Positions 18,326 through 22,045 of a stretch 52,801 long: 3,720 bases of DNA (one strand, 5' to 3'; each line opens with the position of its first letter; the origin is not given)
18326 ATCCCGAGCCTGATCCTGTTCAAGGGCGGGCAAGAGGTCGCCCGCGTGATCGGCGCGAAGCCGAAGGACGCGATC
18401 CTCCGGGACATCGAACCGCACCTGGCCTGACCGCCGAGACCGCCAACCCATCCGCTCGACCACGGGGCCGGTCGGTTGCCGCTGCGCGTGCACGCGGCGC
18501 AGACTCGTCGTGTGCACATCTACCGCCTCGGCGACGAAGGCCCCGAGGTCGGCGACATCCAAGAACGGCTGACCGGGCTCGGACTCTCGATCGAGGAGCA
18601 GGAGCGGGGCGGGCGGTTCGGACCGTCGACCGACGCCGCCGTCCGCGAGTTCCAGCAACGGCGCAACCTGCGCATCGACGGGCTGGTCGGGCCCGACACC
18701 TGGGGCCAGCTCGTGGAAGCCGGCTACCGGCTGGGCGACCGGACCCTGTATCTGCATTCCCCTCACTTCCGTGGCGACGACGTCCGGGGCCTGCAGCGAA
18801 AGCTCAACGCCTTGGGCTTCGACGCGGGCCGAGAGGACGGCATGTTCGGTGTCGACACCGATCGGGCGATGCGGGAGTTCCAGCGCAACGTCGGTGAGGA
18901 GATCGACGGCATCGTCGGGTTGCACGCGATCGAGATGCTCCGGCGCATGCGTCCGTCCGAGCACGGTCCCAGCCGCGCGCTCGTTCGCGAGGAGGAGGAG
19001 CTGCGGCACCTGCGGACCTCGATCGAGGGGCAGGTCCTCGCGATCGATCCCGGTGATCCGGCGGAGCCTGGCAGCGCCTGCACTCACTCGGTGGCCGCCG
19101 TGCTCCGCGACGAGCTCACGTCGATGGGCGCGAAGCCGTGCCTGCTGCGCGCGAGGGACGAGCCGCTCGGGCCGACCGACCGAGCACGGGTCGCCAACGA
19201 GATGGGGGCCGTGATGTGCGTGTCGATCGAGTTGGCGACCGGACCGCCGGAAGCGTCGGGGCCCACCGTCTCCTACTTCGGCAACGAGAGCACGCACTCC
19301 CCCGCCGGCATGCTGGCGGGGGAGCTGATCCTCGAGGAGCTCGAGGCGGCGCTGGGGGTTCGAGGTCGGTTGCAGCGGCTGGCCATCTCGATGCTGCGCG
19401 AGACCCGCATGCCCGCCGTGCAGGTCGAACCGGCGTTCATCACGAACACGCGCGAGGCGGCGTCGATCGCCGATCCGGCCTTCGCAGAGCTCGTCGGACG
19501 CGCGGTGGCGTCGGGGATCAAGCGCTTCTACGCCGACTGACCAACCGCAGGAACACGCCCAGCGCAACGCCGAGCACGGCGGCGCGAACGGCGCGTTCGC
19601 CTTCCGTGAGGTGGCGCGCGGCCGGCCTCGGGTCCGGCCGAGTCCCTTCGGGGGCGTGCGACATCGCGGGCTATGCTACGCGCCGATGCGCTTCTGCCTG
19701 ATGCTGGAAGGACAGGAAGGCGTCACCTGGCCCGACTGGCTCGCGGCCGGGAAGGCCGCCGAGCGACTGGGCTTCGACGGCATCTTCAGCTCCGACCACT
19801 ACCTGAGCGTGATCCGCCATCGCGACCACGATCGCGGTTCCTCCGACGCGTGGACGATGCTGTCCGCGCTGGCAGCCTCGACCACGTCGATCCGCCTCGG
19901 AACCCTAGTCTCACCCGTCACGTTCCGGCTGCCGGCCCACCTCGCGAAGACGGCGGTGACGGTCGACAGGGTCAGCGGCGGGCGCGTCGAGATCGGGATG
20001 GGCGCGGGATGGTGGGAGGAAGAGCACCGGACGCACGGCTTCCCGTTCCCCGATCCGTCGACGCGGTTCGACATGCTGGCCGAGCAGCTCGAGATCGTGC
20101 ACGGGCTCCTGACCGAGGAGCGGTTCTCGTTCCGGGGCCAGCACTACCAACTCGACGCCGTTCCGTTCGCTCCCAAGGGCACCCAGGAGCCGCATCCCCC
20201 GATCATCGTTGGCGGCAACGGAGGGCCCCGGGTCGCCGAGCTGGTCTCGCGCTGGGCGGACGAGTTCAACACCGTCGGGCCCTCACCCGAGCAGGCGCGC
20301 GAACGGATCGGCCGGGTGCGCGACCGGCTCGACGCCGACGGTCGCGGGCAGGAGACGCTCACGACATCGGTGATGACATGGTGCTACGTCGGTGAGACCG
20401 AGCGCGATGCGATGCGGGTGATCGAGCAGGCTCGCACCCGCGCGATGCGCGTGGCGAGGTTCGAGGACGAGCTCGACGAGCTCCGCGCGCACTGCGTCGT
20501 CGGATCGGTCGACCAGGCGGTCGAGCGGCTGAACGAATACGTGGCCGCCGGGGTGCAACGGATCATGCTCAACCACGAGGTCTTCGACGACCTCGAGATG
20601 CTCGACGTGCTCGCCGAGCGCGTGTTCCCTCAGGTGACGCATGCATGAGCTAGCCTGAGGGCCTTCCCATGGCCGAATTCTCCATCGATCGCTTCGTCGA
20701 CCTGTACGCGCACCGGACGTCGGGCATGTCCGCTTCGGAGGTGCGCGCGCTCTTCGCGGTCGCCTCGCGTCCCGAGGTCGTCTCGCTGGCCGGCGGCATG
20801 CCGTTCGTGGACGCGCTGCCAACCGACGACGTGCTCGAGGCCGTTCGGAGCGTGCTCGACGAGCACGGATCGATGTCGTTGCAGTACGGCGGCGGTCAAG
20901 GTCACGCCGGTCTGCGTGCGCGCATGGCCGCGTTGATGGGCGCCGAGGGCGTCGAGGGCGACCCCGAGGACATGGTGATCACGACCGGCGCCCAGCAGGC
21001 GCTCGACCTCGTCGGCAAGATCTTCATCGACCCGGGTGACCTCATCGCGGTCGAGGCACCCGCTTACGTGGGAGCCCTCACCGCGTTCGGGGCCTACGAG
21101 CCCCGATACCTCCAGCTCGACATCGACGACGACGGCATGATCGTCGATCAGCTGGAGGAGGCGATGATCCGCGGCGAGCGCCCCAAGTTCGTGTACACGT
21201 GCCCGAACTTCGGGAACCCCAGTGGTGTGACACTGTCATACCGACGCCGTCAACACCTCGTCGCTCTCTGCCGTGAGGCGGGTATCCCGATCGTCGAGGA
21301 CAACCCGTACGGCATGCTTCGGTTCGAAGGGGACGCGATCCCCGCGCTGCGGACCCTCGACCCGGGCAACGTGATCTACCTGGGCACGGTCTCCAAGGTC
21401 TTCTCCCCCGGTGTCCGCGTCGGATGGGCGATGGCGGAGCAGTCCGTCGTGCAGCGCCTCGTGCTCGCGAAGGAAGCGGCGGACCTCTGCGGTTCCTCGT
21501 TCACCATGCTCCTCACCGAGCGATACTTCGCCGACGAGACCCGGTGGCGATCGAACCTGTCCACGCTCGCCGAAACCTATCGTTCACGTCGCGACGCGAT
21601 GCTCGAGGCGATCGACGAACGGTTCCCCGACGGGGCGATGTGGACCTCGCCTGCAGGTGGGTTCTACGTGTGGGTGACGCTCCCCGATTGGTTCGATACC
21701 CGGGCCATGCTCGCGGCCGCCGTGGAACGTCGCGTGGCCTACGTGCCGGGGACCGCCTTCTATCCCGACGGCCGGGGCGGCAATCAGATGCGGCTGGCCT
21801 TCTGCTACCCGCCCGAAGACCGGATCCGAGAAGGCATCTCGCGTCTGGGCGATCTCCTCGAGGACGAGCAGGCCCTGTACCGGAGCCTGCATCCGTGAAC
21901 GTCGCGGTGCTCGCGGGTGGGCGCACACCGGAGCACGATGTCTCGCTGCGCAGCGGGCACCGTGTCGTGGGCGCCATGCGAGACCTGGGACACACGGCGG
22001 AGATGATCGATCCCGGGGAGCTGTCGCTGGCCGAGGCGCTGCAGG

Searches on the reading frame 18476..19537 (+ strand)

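Call 86: search_protein_families(library=pfam, proteins=[window:18476-19537:+], max_evalue=0.00001)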
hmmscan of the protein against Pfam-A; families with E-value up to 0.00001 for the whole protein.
window:18476-19537:+ (354 aa): 2 families
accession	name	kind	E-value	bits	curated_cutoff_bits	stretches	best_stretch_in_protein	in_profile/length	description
PF01471.23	PG_binding_1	-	1.1e-30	106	23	2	22-79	2-57/57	Putative peptidoglycan binding domain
PF01520.23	Amidase_3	-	2e-17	64.2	27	1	202-349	25-173/174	N-acetylmuramoyl-L-alanine amidase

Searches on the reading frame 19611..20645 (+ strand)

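Call 86: search_protein_families(library=pfam, proteins=[window:19611-20645:+], max_evalue=0.00001)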
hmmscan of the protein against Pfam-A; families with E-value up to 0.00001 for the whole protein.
window:19611-20645:+ (345 aa): 1 family
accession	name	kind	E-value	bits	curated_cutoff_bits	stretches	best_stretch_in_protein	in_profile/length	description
PF00296.26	Bac_luciferase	-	8.3e-54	183.5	27.9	1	38-316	20-313/314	Luciferase-like monooxygenase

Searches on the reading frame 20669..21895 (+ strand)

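Call 86: search_protein_families(library=pfam, proteins=[window:20669-21895:+], max_evalue=0.00001)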
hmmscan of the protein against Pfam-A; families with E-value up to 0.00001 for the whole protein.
window:20669-21895:+ (409 aa): 2 families
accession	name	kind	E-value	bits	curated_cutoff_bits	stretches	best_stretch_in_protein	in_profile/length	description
PF00155.27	Aminotran_1_2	-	1.9e-29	103.5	19.7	1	51-393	18-361/361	Aminotransferase class I and II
PF12897.13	Asp_aminotransf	-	1.3e-10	41.2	27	1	144-390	145-402/421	Aspartate amino-transferase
